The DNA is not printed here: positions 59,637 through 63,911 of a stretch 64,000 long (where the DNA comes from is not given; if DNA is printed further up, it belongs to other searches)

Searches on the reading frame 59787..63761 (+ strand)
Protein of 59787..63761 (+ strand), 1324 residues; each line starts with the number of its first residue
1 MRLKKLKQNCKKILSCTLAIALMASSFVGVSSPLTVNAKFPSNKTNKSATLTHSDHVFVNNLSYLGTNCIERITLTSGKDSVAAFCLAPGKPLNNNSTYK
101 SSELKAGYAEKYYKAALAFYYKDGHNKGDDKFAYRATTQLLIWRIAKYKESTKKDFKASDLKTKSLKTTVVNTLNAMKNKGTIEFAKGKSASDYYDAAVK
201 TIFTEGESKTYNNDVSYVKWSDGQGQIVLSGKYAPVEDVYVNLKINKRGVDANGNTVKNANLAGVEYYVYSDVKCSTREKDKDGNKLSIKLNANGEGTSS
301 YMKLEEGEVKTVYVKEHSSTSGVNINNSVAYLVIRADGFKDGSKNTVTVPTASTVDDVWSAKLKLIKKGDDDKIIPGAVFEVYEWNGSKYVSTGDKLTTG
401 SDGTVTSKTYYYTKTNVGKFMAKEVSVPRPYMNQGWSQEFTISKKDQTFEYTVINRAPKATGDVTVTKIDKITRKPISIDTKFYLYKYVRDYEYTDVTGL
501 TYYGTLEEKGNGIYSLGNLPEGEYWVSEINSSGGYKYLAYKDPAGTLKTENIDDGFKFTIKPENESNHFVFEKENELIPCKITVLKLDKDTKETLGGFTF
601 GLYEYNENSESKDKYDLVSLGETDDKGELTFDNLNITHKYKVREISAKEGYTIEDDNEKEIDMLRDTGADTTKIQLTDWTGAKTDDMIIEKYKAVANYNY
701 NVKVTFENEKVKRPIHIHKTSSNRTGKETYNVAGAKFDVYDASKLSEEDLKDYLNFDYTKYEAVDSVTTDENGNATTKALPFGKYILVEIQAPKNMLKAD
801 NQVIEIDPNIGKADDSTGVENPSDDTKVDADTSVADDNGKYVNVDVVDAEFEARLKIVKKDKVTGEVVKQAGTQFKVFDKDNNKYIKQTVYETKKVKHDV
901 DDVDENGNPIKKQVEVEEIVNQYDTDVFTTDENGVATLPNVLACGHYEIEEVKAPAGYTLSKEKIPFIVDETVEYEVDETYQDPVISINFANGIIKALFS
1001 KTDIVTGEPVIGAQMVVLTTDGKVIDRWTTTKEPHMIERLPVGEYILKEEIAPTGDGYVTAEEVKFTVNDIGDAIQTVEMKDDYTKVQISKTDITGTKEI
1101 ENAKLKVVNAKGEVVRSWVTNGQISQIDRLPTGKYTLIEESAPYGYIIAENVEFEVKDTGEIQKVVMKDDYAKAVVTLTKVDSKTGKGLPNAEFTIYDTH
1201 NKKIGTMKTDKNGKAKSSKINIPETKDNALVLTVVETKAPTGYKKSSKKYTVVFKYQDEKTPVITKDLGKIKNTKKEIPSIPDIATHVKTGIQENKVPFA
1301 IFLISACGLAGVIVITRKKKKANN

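Call 11: search_protein_families(library=pfam, proteins=[window:59787-63761:+], max_evalue=0.001)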
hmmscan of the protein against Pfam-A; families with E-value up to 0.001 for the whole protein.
window:59787-63761:+ (1324 aa): 5 families
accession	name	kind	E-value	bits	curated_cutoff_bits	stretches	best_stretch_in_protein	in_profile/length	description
PF17802.7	SpaA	-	4.1e-89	293.3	23.1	8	1176-1261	3-82/91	Prealbumin-like fold domain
PF13620.12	CarboxypepD_reg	-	6.5e-10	39.7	32.3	0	903-970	7-72/82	Carboxypeptidase regulatory-like domain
PF11974.14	bMG3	-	1.2e-07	32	34.9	1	1184-1238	23-77/103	Bacterial alpha-2-macroglobulin MG3 domain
PF23193.1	NOMO_3rd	-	2.7e-06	27.8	27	0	759-810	54-101/120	NOMO third transthyretin-like domain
PF08341.16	TED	-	0.00015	22.6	22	1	84-164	2-90/102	Thioester domain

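Call 27: find_encoding_contigs(protein=window:59787-63761:+, flank=10000, max_places=4)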
Protein window:59787-63761:+ (1324 aa): 14 contigs read that carry it; 4 places shown.
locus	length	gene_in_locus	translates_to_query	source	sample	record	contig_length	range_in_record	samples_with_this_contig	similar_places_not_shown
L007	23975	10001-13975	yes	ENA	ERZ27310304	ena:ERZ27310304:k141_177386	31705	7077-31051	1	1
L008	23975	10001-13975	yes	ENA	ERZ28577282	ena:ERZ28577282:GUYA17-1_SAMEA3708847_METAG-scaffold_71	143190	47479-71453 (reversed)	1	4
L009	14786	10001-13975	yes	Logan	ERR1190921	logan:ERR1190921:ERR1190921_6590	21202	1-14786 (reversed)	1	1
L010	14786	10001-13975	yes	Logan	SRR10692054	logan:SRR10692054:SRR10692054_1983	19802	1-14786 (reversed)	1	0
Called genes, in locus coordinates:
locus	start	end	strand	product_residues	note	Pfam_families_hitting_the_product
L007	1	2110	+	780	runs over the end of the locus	PF00145:DNA_methylase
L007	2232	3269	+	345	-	PF01555:N6_N4_Mtase (faint)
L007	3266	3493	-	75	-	-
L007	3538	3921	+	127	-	-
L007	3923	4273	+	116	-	-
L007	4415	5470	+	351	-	PF08837:DUF1810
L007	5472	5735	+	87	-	-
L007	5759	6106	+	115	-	-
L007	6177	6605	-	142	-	-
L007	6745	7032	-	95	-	-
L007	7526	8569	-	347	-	-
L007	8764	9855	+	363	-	PF21910:GH85_C (weak)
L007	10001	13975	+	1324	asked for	PF13620:CarboxypepD_reg (faint), PF17802:SpaA, PF11974:bMG3 (faint), PF23193:NOMO_3rd (faint), PF17802:SpaA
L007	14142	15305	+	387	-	PF12799:LRR_4 (faint), PF03382:DUF285, PF25013:LRR_Zer-1 (faint), PF13855:LRR_8 (faint), PF23952:LRR_EndoS (faint), PF24758:LRR_At5g56370 (faint), PF03382:DUF285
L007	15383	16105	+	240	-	PF04203:Sortase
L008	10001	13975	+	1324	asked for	PF13620:CarboxypepD_reg (faint), PF17802:SpaA, PF11974:bMG3 (faint), PF23193:NOMO_3rd (faint), PF17802:SpaA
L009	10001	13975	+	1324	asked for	PF13620:CarboxypepD_reg (faint), PF17802:SpaA, PF11974:bMG3 (faint), PF23193:NOMO_3rd (faint), PF17802:SpaA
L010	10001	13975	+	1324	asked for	PF13620:CarboxypepD_reg (faint), PF17802:SpaA, PF11974:bMG3 (faint), PF23193:NOMO_3rd (faint), PF17802:SpaA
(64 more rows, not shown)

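Call 68: search_protein_families(library=pfam, alignment_id=A1, max_evalue=0.0001)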
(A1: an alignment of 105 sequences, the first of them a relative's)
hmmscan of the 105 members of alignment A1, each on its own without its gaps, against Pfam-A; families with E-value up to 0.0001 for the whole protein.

A. member 1, L007:14142-15305:+ (387 aa): 6 families
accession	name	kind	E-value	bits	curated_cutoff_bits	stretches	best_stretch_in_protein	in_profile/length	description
PF03382.20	DUF285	-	1.5e-40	138.1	25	2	134-249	3-113/120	Mycoplasma protein of unknown function, DUF285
PF23952.1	LRR_EndoS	-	4.6e-08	33.7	27.9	0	150-230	35-115/116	Endo-beta-N-acetylglucosaminidase EndoS LRR domain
PF13855.12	LRR_8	-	1.5e-07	31.5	27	0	188-230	18-58/61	Leucine rich repeat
PF25013.1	LRR_Zer-1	-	1.1e-06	29.3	27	0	164-255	3-94/137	Zer-1-like, Leucine-rich repeats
PF24758.1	LRR_At5g56370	-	2e-06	28.1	27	0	199-291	15-105/227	FBD-associated F-box protein At5g56370, LRR repeats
PF12799.13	LRR_4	-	5.1e-06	27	27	0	300-333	2-32/44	Leucine Rich repeats (2 copies)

B. families by the number of members that match (of 105 scanned): 39 families (the first 25 are shown)
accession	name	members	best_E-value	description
PF03382.20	DUF285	3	9.5e-41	Mycoplasma protein of unknown function, DUF285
PF02534.20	T4SS-DNA_transf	2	8.5e-66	Type IV secretory system Conjugative DNA transfer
PF12696.13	TraG-D_C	2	2e-35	TraM recognition site of TraD and TraG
PF10412.15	TrwB_AAD_bind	2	1.2e-21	Type IV secretion-system coupling protein DNA-binding domain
PF02368.24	Big_2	2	2.2e-14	Bacterial Ig-like domain (group 2)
PF13855.12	LRR_8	2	6e-09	Leucine rich repeat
PF12799.13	LRR_4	2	5.1e-06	Leucine Rich repeats (2 copies)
PF18941.5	DUF5688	1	3.7e-71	Family of unknown function (DUF5688)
PF25043.1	DUF7788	1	4e-43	Domain of unknown function (DUF7788)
PF00078.32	RVT_1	1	7.5e-35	Reverse transcriptase (RNA-dependent DNA polymerase)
PF04002.20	RadC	1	1.2e-34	RadC-like JAB domain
PF01797.21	Y1_Tnp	1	5.4e-29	Transposase IS200 like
PF10021.15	PARG_cat_microb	1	8.6e-28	Microbial-type PARG, catalytic domain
PF01027.25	Bax1-I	1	7.2e-25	Inhibitor of apoptosis-promoting Bax1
PF18013.6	Phage_lysozyme2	1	7.4e-25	Phage tail lysozyme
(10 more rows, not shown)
